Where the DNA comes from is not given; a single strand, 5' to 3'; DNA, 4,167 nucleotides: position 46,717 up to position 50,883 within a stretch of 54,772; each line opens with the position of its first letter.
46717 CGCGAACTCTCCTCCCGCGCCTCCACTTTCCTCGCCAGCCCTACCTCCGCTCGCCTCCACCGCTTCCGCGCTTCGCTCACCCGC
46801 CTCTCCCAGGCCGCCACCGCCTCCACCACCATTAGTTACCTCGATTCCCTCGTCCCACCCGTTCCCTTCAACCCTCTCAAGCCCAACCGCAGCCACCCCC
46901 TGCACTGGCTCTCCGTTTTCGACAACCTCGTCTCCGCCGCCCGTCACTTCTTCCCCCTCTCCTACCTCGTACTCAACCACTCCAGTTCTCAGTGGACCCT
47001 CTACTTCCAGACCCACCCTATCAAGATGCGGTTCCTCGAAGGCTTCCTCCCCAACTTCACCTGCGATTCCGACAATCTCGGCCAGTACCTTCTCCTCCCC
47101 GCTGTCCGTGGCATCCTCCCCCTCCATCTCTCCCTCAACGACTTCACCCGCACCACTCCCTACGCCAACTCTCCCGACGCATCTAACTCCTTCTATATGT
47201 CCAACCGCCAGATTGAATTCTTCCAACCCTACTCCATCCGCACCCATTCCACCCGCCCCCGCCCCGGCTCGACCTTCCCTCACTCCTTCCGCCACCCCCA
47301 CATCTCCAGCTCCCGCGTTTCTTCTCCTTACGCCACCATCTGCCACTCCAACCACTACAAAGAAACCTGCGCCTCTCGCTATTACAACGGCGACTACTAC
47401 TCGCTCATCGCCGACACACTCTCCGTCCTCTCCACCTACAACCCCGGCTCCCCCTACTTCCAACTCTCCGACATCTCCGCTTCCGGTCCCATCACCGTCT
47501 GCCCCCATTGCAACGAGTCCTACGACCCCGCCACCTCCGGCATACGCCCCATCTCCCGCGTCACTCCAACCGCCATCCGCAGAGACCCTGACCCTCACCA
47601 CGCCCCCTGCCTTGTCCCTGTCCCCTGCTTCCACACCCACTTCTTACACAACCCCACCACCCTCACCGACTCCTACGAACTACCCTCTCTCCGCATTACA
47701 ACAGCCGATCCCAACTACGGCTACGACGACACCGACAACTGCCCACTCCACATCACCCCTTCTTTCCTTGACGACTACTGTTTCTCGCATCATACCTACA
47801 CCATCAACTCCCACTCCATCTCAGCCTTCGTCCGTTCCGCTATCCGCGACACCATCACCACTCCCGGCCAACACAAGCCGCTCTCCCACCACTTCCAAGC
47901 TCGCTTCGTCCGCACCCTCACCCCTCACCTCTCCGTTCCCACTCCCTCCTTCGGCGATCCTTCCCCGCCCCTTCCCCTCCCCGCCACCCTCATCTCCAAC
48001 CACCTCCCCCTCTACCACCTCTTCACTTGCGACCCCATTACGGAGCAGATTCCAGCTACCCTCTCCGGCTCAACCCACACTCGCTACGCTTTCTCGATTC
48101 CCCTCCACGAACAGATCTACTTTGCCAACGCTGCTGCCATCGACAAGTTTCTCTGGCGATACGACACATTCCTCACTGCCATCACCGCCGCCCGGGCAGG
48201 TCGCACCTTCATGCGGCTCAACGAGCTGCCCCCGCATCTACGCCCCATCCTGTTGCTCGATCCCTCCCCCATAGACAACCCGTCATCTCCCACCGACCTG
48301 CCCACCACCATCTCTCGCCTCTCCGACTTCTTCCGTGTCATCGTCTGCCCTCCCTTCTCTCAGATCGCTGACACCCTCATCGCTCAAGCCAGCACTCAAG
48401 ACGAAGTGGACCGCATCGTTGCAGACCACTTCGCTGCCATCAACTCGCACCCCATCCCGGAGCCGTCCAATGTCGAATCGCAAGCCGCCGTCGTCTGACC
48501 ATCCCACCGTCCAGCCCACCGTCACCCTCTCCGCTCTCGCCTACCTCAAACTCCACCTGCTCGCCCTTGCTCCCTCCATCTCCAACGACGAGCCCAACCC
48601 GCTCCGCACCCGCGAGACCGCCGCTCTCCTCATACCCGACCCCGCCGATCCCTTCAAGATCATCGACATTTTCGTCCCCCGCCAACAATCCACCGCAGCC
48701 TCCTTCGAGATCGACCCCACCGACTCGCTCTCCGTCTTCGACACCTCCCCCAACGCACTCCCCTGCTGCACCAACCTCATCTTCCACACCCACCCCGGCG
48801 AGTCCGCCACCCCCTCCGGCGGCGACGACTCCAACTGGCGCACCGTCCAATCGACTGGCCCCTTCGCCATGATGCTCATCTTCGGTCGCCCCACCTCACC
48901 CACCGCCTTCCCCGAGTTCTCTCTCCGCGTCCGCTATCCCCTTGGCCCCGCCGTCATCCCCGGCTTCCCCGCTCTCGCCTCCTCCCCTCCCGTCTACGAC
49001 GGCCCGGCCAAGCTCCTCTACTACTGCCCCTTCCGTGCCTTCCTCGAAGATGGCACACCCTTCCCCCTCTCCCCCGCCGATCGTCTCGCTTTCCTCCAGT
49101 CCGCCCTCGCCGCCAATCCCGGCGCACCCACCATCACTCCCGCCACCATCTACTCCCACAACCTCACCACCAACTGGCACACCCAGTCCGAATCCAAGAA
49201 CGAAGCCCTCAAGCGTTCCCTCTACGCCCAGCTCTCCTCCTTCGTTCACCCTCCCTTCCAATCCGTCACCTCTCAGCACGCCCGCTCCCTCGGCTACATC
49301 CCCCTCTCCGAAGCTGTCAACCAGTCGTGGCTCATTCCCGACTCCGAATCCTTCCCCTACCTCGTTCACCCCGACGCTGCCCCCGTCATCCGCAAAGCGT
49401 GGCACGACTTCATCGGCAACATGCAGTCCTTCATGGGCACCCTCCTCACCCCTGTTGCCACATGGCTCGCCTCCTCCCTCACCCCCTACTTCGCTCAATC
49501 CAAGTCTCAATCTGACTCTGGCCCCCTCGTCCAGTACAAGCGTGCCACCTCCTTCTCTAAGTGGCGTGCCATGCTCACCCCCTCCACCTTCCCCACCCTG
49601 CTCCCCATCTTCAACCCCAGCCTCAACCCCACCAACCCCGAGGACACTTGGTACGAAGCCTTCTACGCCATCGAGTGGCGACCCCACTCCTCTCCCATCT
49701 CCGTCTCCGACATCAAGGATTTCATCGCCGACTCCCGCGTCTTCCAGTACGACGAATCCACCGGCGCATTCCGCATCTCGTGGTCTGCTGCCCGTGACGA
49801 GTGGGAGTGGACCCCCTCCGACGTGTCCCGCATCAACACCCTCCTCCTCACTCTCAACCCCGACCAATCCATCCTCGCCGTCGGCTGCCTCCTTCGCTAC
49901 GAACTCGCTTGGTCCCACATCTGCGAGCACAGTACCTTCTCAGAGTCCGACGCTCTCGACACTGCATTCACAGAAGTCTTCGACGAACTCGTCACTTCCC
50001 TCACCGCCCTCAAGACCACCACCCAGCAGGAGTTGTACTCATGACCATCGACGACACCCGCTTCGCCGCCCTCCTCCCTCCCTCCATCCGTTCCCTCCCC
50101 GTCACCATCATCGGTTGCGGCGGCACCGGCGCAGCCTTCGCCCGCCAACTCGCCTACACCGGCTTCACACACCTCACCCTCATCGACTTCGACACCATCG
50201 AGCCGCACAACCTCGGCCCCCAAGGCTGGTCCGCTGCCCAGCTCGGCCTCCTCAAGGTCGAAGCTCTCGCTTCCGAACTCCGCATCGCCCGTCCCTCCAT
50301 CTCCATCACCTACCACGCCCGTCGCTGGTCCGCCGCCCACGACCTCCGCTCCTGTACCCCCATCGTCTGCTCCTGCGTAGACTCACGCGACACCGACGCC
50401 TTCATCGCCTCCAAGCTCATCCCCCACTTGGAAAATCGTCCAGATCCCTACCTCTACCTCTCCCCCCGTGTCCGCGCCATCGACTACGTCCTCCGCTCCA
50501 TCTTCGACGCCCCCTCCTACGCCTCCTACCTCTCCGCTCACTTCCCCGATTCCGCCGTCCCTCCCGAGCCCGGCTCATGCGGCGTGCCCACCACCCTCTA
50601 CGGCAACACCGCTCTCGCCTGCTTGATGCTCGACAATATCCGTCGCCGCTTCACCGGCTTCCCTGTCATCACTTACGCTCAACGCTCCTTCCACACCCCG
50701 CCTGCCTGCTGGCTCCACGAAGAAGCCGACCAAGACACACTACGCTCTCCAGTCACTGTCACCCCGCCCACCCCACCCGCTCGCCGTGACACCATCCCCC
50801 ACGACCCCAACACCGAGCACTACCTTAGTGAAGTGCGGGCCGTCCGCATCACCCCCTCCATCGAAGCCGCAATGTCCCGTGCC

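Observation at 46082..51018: Phage-borne ubiquitin-like conjugation or sulfur-carrier operon: beta-grasp Ubl, 687-aa orphan, JAMM/JAB protease, E1-like enzyme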

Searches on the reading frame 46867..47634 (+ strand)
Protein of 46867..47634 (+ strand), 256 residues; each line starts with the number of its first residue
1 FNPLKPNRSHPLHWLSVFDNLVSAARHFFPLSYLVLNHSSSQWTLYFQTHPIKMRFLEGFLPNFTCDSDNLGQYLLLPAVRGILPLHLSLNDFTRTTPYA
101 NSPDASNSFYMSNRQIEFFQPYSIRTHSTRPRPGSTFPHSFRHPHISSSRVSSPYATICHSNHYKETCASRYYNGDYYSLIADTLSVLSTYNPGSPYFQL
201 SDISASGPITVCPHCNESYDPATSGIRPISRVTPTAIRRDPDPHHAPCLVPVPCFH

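Call 70: predict_structure(alignment_id=A7)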
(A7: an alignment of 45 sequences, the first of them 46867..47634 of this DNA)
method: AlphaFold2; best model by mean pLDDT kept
length: 256 residues; sequences in the alignment: 45
mean_pLDDT: 42.5   pTM: 0.21
mean pLDDT of the five models: 42.5, 40.9, 40.8, 39.2, 34.4
residues with pLDDT >= 90: 0; 70-90: 12; 50-70: 47; < 50: 197
segments of 3 or more residues with pLDDT < 50: 1-4, 52-97, 99-102, 104-177, 186-209, 211-214, 216-219, 221-256
pLDDT, mean of each block of 10 residues (from residue 1): 51 62 54 72 66 44 35 31 29 40 43 31 28 35 37 39 33 44 50 41 45 47 42 34 33 35
secondary structure, 60 per line:
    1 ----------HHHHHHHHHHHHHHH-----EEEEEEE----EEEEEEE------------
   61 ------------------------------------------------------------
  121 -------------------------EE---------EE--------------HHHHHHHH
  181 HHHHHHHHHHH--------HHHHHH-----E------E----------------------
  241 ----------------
elements in order: H11-25 E31-37 E42-48 H173-191 H200-205

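Call 71: search_protein_families(library=pfam, alignment_id=A7, max_evalue=10)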
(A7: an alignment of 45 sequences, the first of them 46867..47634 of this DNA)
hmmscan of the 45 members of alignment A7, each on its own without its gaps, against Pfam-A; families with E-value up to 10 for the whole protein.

A. member 1, window:46867-47634:+ (256 aa): 1 family
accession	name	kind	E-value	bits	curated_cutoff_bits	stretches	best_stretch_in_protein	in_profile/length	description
PF23475.1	zf-Tbcl_FmdE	-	0.0047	16.8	23.2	1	206-222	4-19/35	FmdE treble clef zinc finger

B. families by the number of members that match (of 45 scanned): 26 families (the first 25 are shown)
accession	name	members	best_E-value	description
PF05458.17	Siva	21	0.00073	Cd27 binding protein (Siva)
PF00643.29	zf-B_box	4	0.023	B-box zinc finger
PF01297.22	ZnuA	2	0.04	Zinc-uptake complex component A periplasmic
PF08631.16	SPO22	1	0.0019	Meiosis protein SPO22/ZIP4 like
PF23475.1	zf-Tbcl_FmdE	1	0.0047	FmdE treble clef zinc finger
PF17879.7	DNA_ligase_C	1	0.0083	DNA ligase C-terminal domain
PF15189.11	MEIOC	1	0.015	Meiosis-specific coiled-coil domain-containing protein MEIOC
PF17754.6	TetR_C_14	1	0.018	MftR C-terminal domain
PF02597.26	ThiS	1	0.019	ThiS family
PF22324.2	HTH_91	1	0.02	Winged helix domain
PF14966.11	DNA_repr_REX1B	1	0.022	DNA repair REX1-B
PF25399.1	DeaD_dimer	1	0.032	RNA helicase DeaD dimerization domain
PF11652.13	FAM167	1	0.033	FAM167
PF10372.14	CdaS_N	1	0.035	Diadenylate cyclase CdaS, N-terminal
PF07592.17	DDE_Tnp_ISAZ013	1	0.037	Rhodopirellula transposase DDE domain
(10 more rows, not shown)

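Call 72: search_solved_structures(query=A7, max_evalue=10, show_alignments=3)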
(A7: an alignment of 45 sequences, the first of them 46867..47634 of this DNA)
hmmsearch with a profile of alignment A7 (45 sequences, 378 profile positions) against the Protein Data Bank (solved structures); distinct sequences matched with E-value up to 10: 56.
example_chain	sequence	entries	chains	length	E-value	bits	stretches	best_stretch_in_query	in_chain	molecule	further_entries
2ffw_A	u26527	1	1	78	0.006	19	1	239-277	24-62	Midline-1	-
9h1o_C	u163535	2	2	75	0.038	16.4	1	230-269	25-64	Rho guanine nucleotide exchange factor 2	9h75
3zyq_A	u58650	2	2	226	0.048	16.1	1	227-286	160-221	HEPATOCYTE GROWTH FACTOR-REGULATED TYROSINE KINASE SUBSTRATE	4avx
1z60_A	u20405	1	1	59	0.052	15.9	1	223-265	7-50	TFIIH basal transcription factor complex p44 subunit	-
2ea6_A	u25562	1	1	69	0.075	15.4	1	276-317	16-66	RING finger protein 4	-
8gl3_A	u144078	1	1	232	0.076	15.4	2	4-114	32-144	pRLB-519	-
3ng2_A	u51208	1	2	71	0.078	15.4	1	277-318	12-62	RING finger protein 4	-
6w9n_A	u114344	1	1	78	0.083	15.3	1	227-283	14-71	WD repeat and FYVE domain-containing protein 3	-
4ppe_A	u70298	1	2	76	0.093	15.1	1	277-318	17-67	E3 ubiquitin-protein ligase RNF4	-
4ap4_A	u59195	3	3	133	0.095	15.1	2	277-317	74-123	E3 UBIQUITIN LIGASE RNF4 | E3 UBIQUITIN-PROTEIN LIGASE RNF4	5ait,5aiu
9r1o_A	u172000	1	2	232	0.11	14.9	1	62-114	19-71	sc-apCC-6-DPH-NR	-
2xeu_A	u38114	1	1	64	0.14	14.5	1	277-318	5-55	RING FINGER PROTEIN 4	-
1weo_A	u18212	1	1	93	0.18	14.1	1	225-277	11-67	cellulose synthase, catalytic subunit (IRX3)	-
1wfk_A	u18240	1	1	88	0.28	13.5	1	231-283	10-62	zinc finger, FYVE domain containing 19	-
2ct2_A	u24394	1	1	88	0.34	13.2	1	276-311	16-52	Tripartite motif protein 32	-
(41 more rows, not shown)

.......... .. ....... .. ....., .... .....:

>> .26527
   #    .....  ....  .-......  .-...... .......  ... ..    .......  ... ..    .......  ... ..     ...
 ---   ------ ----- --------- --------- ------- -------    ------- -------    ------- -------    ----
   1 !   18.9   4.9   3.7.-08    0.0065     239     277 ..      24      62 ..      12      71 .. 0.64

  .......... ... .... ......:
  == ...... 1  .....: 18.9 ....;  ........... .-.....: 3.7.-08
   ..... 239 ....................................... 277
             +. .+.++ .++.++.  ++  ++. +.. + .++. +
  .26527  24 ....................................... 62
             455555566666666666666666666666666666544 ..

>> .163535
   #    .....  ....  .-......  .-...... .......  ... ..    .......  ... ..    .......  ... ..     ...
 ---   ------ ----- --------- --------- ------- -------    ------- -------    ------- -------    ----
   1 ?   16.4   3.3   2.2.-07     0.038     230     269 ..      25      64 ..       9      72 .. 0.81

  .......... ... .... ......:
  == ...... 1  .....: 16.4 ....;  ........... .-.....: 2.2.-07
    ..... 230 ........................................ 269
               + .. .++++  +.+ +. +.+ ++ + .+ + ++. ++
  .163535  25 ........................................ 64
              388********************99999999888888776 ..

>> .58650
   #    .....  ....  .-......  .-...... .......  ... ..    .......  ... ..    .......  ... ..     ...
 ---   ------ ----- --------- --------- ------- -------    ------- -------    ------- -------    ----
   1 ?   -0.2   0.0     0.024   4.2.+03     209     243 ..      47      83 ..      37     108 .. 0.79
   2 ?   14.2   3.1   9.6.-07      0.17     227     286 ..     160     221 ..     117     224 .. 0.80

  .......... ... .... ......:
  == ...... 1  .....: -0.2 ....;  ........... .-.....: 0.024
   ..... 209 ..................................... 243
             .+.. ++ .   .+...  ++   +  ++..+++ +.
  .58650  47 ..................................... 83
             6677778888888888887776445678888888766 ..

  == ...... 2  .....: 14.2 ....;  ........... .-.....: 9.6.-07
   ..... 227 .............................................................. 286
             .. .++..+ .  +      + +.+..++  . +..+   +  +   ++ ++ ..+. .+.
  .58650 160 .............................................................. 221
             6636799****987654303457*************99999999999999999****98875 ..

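Call 77: fold_search(model_id=the predicted structure, library=pdb)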
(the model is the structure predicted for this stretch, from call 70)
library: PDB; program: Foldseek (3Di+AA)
matches with E <= 10: 139; with E <= 0.001: 0
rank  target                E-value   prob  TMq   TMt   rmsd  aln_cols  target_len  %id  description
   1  9mkb_dS               1.0e+00  0.11  0.09  0.04  23.4        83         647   11  Structure of the bacteriophage T4 portal-neck-tail complex (released 2025-12-24)
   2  8cll_A                1.5e+00  0.07  0.09  0.08  19.4        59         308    8  Structural insights into human TFIIIC promoter recognition (released 2023-06-21)
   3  9mkb_A2               1.7e+00  0.20  0.08  0.04   9.5        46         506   15  Structure of the bacteriophage T4 portal-neck-tail complex (released 2025-12-24)
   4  7qtt_Y                1.8e+00  0.03  0.08  0.07  24.6       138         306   14  Structural organization of a late activated human spliceosome (Baqr, core region) (released 2023-05-10)
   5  8a22_Xc               2.0e+00  0.05  0.09  0.29  14.6        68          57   13  Structure of the mitochondrial ribosome from Polytomella magna (released 2022-11-16)
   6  3owq_B                2.3e+00  0.14  0.08  0.09   8.3        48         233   12  X-Ray Structure of Lin1025 protein from Listeria innocua, Northeast Structural Genomics Consortium Target LkR164 (released 2010-10-20)
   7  6hzk_B                2.6e+00  0.08  0.07  0.06  17.2        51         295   12  Crystal structure of redox-inhibited phosphoribulokinase from Synechococcus sp. (strain PCC 6301) (released 2019-03-27)
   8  7oxx_A                2.7e+00  0.05  0.10  0.15  10.4        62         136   11  CrabP2 mutant R30AK31A (released 2022-07-13)
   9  6uhc_A                2.9e+00  0.20  0.09  0.06   7.7        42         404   12  CryoEM structure of human Arp2/3 complex with bound NPFs (released 2020-07-01)
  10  9hq8_B                2.9e+00  0.09  0.10  0.20  10.8        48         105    8  Hypothetical protein from ssRNA Leviviricetes sp bacteriophage metagenome, IMGVR_UViG_3300036404_000292 (released 2025-12-24)
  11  2lts_MODEL_1_A        3.1e+00  0.15  0.10  0.27  15.0        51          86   12  Solution structure of RDE-4(150-235) (released 2013-12-04)
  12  3uku_A                3.3e+00  0.18  0.09  0.06   7.4        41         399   12  Structure of Arp2/3 complex with bound inhibitor CK-869 (released 2013-02-13)
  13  3doa                  3.3e+00  0.06  0.08  0.08  16.8        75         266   21  The crystal structure of the fibrinogen binding protein from Staphylococcus aureus (released 2008-09-30)
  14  6e51                  3.3e+00  0.04  0.09  0.15  14.7        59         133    8  Crystal structure of the apo domain-swapped dimer Q108K:K40L:T51W mutant of human cellular retinol binding protein II (released 2019-10-16)
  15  2p9k_A                3.6e+00  0.21  0.10  0.07   5.2        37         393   11  Crystal structure of bovine Arp2/3 complex co-crystallized with ATP and crosslinked with glutaraldehyde (released 2007-05-29)
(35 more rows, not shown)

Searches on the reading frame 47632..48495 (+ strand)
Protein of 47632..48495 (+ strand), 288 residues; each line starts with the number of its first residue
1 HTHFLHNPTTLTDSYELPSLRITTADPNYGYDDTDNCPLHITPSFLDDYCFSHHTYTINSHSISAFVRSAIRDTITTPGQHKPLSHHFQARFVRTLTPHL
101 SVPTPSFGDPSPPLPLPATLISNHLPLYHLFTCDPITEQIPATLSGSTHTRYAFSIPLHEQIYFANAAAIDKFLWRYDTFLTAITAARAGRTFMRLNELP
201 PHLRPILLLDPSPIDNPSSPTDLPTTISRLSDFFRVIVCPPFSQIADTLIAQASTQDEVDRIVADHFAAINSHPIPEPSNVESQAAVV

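Call 76: search_protein_families(library=pfam, proteins=[window:47632-48495:+], max_evalue=0.05)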
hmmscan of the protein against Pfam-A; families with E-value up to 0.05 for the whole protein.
window:47632-48495:+ (288 aa): 0 families

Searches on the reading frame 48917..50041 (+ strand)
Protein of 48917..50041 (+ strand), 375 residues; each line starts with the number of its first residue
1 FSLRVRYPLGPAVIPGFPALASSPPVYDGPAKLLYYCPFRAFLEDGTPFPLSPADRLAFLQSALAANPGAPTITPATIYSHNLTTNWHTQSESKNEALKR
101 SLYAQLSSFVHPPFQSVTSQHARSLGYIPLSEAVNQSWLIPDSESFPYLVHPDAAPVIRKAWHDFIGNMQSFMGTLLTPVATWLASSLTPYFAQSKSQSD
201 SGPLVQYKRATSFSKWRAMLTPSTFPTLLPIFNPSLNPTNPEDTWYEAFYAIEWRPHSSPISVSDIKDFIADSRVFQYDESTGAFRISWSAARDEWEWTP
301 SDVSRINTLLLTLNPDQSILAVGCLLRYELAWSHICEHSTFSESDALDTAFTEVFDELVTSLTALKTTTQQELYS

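Call 76: search_protein_families(library=pfam, proteins=[window:48917-50041:+], max_evalue=0.05)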
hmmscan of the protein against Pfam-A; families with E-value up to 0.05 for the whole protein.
window:48917-50041:+ (375 aa): 0 families

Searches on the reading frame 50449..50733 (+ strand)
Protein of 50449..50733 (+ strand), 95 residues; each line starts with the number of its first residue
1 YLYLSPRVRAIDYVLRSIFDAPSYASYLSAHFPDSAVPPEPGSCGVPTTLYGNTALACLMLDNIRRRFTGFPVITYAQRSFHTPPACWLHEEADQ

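Call 98: search_solved_structures(query=A9, max_evalue=10, show_alignments=5)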
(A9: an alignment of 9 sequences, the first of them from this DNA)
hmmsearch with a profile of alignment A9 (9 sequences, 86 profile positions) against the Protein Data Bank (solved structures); distinct sequences matched with E-value up to 10: 1.
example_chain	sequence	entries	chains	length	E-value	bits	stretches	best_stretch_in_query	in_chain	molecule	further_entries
6c14_A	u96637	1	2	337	6.5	9.9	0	5-72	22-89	Protocadherin-15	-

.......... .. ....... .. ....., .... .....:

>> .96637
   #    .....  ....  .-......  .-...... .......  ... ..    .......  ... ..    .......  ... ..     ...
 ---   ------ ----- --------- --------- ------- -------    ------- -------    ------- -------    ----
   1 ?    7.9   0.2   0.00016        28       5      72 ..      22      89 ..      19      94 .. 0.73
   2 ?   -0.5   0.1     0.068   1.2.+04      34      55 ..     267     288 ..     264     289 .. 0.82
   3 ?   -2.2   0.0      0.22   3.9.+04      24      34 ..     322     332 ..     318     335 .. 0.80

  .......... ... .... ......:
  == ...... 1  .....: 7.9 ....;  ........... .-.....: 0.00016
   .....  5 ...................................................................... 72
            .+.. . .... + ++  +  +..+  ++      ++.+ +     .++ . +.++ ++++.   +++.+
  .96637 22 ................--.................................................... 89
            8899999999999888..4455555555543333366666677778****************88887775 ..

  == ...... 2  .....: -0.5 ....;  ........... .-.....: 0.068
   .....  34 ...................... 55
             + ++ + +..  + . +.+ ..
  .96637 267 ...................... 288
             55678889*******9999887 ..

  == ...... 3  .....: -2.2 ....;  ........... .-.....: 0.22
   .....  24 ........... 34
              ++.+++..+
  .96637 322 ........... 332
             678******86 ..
